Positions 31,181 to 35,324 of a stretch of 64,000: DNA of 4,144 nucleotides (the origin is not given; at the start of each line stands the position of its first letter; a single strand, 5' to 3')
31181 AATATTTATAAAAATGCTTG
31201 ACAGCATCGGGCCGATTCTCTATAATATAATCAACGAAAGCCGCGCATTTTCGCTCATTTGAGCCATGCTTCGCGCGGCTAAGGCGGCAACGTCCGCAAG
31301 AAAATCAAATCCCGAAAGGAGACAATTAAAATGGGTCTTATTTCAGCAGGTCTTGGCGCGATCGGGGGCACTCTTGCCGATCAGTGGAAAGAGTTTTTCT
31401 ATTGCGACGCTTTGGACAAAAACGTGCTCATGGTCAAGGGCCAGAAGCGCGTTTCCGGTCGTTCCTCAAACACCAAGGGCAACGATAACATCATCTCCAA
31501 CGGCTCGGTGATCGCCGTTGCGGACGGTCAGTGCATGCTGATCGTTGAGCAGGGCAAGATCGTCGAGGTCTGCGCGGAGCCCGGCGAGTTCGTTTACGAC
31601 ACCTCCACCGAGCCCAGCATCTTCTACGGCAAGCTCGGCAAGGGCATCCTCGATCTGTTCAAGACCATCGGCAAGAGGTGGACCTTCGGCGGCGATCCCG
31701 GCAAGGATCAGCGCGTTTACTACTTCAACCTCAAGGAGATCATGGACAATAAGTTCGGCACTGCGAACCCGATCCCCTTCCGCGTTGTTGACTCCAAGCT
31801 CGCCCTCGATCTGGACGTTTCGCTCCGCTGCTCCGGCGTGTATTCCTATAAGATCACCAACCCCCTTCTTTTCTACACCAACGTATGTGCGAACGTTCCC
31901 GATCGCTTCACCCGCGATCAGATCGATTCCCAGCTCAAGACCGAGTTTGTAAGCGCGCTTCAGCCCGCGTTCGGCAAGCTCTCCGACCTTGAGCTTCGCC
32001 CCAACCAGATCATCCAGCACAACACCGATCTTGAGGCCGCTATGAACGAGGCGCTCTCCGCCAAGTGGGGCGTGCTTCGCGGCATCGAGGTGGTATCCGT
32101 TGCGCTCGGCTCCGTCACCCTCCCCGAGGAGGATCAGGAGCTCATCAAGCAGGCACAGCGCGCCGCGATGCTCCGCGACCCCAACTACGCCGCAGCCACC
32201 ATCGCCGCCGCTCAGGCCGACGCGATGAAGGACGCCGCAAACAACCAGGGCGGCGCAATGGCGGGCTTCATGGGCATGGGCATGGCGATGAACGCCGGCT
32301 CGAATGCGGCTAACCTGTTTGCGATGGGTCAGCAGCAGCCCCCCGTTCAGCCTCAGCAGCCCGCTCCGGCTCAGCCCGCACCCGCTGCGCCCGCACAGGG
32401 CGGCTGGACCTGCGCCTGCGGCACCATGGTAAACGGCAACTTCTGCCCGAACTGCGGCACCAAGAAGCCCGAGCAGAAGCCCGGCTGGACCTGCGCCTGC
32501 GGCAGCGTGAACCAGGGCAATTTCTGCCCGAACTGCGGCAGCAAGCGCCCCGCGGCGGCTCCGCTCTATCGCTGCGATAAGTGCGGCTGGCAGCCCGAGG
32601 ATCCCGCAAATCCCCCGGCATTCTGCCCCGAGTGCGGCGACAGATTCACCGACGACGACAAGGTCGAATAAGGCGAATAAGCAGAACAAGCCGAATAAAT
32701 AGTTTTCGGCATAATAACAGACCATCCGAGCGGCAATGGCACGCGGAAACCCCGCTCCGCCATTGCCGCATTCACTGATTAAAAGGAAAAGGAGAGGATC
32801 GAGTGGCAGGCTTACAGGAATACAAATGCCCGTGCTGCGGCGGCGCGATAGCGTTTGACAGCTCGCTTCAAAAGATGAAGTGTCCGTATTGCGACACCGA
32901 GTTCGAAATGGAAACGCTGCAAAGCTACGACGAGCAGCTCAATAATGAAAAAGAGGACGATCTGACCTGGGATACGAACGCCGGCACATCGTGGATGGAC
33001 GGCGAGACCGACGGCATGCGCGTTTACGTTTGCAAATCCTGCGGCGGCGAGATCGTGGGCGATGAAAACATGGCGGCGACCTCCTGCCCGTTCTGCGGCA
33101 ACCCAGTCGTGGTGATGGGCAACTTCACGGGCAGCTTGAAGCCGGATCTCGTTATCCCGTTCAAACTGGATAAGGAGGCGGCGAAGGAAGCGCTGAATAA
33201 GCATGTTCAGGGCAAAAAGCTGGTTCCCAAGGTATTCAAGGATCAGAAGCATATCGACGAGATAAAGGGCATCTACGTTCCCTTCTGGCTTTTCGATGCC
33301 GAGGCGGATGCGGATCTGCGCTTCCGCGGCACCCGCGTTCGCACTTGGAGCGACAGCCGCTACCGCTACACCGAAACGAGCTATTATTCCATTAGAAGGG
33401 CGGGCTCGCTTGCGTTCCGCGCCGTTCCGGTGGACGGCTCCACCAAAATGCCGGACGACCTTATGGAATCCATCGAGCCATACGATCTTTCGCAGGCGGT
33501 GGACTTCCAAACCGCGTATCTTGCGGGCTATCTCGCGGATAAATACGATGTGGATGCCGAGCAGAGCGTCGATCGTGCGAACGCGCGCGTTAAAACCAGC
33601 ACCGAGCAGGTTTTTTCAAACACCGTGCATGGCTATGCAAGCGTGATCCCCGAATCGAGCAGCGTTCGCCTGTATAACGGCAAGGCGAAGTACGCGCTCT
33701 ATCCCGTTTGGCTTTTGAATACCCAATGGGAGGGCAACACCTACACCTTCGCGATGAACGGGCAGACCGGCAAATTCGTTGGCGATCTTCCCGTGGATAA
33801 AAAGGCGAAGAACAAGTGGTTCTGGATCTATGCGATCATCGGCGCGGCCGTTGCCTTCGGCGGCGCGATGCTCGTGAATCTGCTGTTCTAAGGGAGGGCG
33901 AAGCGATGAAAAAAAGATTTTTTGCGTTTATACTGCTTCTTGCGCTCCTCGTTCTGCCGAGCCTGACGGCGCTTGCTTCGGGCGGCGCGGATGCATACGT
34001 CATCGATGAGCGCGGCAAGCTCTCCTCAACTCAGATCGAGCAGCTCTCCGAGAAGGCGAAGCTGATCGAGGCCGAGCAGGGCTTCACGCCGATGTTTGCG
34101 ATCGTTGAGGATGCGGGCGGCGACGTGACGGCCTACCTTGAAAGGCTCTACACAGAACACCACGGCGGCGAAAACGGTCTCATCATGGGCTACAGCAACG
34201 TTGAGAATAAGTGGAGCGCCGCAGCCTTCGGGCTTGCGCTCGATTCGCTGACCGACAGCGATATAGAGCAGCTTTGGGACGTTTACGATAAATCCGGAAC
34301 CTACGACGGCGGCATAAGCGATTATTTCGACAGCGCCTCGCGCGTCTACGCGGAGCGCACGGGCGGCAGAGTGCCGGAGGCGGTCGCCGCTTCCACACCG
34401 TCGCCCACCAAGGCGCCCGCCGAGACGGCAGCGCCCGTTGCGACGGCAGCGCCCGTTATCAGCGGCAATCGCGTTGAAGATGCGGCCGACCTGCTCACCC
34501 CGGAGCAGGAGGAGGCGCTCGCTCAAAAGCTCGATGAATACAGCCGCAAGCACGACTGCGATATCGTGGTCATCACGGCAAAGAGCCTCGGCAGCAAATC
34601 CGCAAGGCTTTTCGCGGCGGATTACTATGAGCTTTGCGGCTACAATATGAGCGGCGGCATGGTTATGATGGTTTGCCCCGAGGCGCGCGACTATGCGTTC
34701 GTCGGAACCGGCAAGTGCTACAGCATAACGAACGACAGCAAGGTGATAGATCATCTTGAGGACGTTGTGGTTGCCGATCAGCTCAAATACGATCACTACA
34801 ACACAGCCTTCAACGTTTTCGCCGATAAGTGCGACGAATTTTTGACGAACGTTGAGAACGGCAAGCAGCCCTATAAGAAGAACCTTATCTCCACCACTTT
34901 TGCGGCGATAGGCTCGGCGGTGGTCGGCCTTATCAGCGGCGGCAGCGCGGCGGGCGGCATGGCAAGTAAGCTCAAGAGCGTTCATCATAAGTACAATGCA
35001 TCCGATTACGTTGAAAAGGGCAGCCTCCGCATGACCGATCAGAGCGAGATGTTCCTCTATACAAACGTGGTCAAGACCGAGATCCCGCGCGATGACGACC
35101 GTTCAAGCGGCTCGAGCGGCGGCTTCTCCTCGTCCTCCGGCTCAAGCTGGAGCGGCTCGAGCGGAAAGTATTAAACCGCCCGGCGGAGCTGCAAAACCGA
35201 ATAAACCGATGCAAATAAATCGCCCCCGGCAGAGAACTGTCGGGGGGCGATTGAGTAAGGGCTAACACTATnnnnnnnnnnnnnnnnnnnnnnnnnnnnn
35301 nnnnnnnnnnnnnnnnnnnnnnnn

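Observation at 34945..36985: Low-GC 1.3-kb island inserted by duplication of the TPM gene 3' end, carrying an XRE repressor divergent from a Zn-ribbon peptide plus membrane protein module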

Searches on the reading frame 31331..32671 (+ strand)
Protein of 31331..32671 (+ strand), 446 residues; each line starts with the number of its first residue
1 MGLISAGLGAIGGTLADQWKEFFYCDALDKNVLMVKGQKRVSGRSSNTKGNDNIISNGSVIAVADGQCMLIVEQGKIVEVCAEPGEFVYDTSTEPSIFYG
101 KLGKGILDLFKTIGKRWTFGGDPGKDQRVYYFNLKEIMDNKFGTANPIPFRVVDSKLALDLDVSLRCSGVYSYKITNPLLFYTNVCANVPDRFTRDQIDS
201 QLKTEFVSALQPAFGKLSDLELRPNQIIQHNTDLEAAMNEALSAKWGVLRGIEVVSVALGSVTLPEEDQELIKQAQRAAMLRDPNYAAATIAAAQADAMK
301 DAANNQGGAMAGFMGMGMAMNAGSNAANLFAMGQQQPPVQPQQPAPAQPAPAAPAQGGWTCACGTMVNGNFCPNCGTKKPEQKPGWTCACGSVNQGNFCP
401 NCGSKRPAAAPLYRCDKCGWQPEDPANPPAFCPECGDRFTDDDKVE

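Call 6: search_protein_families(library=pfam, proteins=[window:31331-32671:+], max_evalue=0.1)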
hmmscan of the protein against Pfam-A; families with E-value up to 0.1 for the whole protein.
window:31331-32671:+ (446 aa): 5 families
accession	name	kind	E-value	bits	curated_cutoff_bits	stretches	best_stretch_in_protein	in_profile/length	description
PF13421.11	Band_7_1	-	1.3e-15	58.1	24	1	52-275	8-206/211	SPFH domain-Band 7 family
PF01145.31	Band_7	-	4.3e-08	33.8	23.6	1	163-298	58-176/176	SPFH domain / Band 7 family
PF13248.11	Zn_ribbon_3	-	0.00037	20.3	27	0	413-438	3-25/26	zinc-ribbon domain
PF12773.13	DZR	-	0.00078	20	27.3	1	399-441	1-36/45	Double zinc ribbon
PF13240.11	Zn_Ribbon_1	-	0.0021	18.3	25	0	398-405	15-22/23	zinc-ribbon domain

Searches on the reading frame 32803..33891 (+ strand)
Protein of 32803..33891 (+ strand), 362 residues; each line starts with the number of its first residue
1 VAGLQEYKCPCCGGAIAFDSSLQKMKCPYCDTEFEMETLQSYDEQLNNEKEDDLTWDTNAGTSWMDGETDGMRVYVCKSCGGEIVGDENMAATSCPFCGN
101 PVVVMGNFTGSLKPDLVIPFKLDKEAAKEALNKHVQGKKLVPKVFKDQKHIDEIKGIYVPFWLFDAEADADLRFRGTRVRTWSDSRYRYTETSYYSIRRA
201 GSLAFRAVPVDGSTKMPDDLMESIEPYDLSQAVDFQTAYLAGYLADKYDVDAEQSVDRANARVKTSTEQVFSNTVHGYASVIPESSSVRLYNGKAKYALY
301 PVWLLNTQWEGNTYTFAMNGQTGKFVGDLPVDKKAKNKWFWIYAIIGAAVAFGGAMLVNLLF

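Call 6: search_protein_families(library=pfam, proteins=[window:32803-33891:+], max_evalue=0.1)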
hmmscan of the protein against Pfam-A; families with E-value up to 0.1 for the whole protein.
window:32803-33891:+ (362 aa): 10 families
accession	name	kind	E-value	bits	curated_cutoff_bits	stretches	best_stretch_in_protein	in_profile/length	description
PF07754.17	HVO_2753_ZBP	-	0.0033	17.6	33.2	1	77-103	1-27/46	Small zinc finger protein HVO_2753-like, Zn-binding pocket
PF07191.17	Zn_ribbon_6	-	0.0049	17.3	25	0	8-38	2-30/67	Double zinc ribbon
PF05605.18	zf-Di19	-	0.0081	16.8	27.5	0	24-41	2-19/54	Drought induced 19 protein (Di19), zinc-binding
PF06221.18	zf-C2HC5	-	0.014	15.8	25.8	1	76-103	19-45/54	Putative zinc finger motif, C2HC5-type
PF08271.17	Zn_Ribbon_TF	-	0.018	15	29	1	75-100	1-27/43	TFIIB zinc-binding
PF01155.25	HypA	-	0.021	15.3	28.9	0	75-102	71-96/112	Hydrogenase/urease nickel incorporation, metallochaperone, hypA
PF14319.11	Zn_Tnp_IS91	-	0.043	14.3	26.3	0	2-45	34-77/90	Transposase zinc-binding domain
PF23145.1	Zf_2nd_IFT121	-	0.081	13.1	25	0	73-102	15-44/45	IFT121, second zinc finger domain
PF24042.1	DUF7351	-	0.087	13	31.2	1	8-84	3-76/177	Domain of unknown function (DUF7351)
PF07295.17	DUF1451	-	0.095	13.3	26.1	0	61-100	100-139/146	Zinc-ribbon containing domain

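Call 77: search_protein_families(library=ncbifam, proteins=[window:32803-33891:+], max_evalue=0.1)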
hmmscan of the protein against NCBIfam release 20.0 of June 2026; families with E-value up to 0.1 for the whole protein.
window:32803-33891:+ (362 aa): 13 families
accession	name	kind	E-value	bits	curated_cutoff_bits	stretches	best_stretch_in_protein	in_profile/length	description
NF011481.0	PRK14890.1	equivalog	6.5e-07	29.3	61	1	70-103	5-38/61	putative Zn-ribbon RNA-binding protein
NF001608.0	PRK00398.1-6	equivalog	8.6e-05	22.3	84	1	6-31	3-28/46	DNA-directed RNA polymerase subunit P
NF001607.0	PRK00398.1-4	equivalog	0.0002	21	89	0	73-102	8-38/53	DNA-directed RNA polymerase subunit P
NF006335.0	PRK08565.1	equivalog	0.0047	14.5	1402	1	68-101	1048-1081/1116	DNA-directed RNA polymerase subunit B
NF003331.0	PRK04338.1-7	equivalog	0.0061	15.4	560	0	74-113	242-281/376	tRNA (guanine(26)-N(2))-dimethyltransferase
TIGR03670.1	rpoB_arch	equivalog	0.0082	14.4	811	1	68-101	532-565/599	DNA-directed RNA polymerase subunit B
NF001606.0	PRK00398.1-3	equivalog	0.015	15.1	72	0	6-30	2-25/44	DNA-directed RNA polymerase subunit P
NF041909.1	HVO_2753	equivalog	0.02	14.7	80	1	75-102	10-36/59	HVO_2753 family zinc finger protein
NF007923.0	PRK10638.1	equivalog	0.025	14.6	129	0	93-157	10-69/83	glutaredoxin 3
TIGR02180.1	GRX_euk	equivalog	0.03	14.5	87.25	0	93-151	7-65/84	glutaredoxin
NF003058.0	PRK03976.1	equivalog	0.032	14.2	87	0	5-35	35-65/91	50S ribosomal protein L37ae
TIGR00280.1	eL43_euk_arch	equivalog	0.044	14.1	95.8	0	64-102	26-64/92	50S ribosomal protein L37Ae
TIGR02190.1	GlrX-dom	hypoth_equivalog_domain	0.06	13.3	99.3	0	95-152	18-69/79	glutaredoxin-family domain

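Call 86: find_encoding_contigs(protein=window:32803-33891:+, flank=10000, max_places=10)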
Protein window:32803-33891:+ (362 aa): no gene with exactly this product is on record in the collection.

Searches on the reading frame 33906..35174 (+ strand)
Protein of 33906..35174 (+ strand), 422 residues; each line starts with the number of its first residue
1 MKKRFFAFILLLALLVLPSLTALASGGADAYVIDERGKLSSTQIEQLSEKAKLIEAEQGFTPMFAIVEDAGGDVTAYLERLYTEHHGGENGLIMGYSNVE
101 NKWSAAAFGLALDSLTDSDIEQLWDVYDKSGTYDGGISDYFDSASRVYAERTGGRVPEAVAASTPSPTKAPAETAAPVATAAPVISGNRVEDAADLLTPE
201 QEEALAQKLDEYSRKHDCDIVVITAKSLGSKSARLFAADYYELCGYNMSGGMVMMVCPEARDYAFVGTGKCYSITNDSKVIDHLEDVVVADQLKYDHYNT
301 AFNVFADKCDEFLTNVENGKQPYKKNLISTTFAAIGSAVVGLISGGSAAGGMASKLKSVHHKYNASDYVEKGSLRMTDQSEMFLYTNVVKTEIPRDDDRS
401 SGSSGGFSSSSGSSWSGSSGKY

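Call 6: search_protein_families(library=pfam, proteins=[window:33906-35174:+], max_evalue=0.1)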
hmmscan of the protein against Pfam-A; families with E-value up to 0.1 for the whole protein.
window:33906-35174:+ (422 aa): 1 family
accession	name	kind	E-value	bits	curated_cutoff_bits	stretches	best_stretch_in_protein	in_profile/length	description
PF04536.20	TPM_phosphatase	-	1.7e-28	99.6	22.1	2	190-311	1-124/125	TPM domain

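Call 10: find_encoding_contigs(protein=window:33906-35174:+, flank=8000, max_places=10)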
Protein window:33906-35174:+ (422 aa): 1 contig read that carries it; 1 place shown.
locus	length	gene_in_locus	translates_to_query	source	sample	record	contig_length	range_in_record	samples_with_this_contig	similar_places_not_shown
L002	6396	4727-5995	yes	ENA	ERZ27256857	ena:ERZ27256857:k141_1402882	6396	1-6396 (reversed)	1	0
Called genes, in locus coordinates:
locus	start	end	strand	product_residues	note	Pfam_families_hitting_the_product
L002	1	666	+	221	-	?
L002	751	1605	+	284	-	-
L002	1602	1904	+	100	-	PF08922:DUF1905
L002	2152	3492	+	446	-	PF13421:Band_7_1, PF01145:Band_7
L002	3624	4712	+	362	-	-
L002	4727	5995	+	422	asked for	PF04536:TPM_phosphatase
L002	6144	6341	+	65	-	-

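Call 18: find_related_loci(query=window:33906-35174:+, collection=genome_contigs, flank=10000)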
Query window:33906-35174:+ (422 aa) in genome_contigs; peptide patterns used: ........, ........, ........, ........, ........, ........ (x = any residue, [..] = any of these).
282 stretches matched a pattern; 5 encode a relative of the query (tblastn E <= 1e-3); 5 distinct loci.
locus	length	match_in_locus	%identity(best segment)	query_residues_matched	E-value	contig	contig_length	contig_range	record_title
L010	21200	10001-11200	68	1-399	0e+0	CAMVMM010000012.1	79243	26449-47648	MAG TPA_asm: uncultured Clostridia bacterium isolate SRR8387717_bin.34_metaWRAP_v1.3_MAG genome assembly, contig: ERZ142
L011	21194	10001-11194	63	1-399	2e-151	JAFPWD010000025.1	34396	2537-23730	MAG: Clostridia bacterium isolate RGIG1529 Goat_Abomasum-5__c552, whole genome shotgun sequence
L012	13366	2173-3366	64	1-399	2e-149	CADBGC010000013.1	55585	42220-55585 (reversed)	MAG: uncultured Clostridiales bacterium isolate RUG13931 genome assembly, contig: RUG13931_asm_13, whole genome shotgun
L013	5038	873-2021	30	3-398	1e-34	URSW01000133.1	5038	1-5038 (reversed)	uncultured Clostridiales bacterium isolate UMGS1312 genome assembly, contig: NODE_5663_length_5038_cov_2.661248, whole g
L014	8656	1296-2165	27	1-421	4e-17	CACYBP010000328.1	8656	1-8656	MAG: Ruminococcaceae bacterium isolate RUG11797 genome assembly, contig: RUG11797_asm_328, whole genome shotgun sequence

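Call 61: search_protein_families(library=pfam, proteins=[L011:11599-12057:-, L011:13254-13634:+], max_evalue=0.01)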
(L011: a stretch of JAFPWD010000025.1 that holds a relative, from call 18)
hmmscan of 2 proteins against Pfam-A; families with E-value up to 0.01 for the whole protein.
L011:11599-12057:- (152 aa): 0 families

L011:13254-13634:+ (126 aa): 0 families

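Call 77: search_protein_families(library=ncbifam, proteins=[window:33906-35174:+, L011:11599-12057:-], max_evalue=0.1)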
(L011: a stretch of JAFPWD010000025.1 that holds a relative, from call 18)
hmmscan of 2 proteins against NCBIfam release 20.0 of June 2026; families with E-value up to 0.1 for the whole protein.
window:33906-35174:+ (422 aa): 1 family
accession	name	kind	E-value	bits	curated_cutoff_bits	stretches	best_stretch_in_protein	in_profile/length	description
NF041599.1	reg_PtrA_PA2808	domain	0.035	14.1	31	1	6-29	4-26/46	co-regulatory protein PtrA N-terminal domain-containing protein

L011:11599-12057:- (152 aa): 0 families

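Call 84: find_homologous_proteins(query=L011:12427-12642:+, max_evalue=0.001)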
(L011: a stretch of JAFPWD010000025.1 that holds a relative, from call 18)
Query L011:12427-12642:+ (72 aa): 2 proteins with E <= 0.001 among 13 candidates.
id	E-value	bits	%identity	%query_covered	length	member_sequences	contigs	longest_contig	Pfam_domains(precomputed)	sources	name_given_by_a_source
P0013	2.8e-35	136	94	100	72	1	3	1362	-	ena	-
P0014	3.3e-33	130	93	100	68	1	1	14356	-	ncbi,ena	-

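Call 85: find_encoding_contigs(protein=P0013, flank=5000, max_places=6)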
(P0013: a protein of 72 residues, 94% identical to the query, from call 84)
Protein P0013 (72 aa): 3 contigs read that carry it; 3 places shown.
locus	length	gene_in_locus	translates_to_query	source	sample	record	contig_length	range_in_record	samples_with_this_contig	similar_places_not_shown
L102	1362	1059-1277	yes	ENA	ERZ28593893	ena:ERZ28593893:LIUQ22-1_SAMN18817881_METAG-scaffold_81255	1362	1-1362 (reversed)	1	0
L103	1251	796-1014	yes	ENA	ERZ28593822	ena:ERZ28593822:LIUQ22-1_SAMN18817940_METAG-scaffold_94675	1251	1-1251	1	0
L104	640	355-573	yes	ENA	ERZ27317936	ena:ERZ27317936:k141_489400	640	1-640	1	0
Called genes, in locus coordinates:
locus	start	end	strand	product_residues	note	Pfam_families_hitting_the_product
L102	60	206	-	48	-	-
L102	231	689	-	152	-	-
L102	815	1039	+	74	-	PF13560:HTH_31, PF12844:HTH_19, PF01381:HTH_3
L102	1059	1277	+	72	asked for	-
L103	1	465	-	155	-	?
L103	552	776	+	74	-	PF13560:HTH_31, PF12844:HTH_19, PF01381:HTH_3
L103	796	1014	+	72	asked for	-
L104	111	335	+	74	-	PF13560:HTH_31, PF12844:HTH_19, PF01381:HTH_3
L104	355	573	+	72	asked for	-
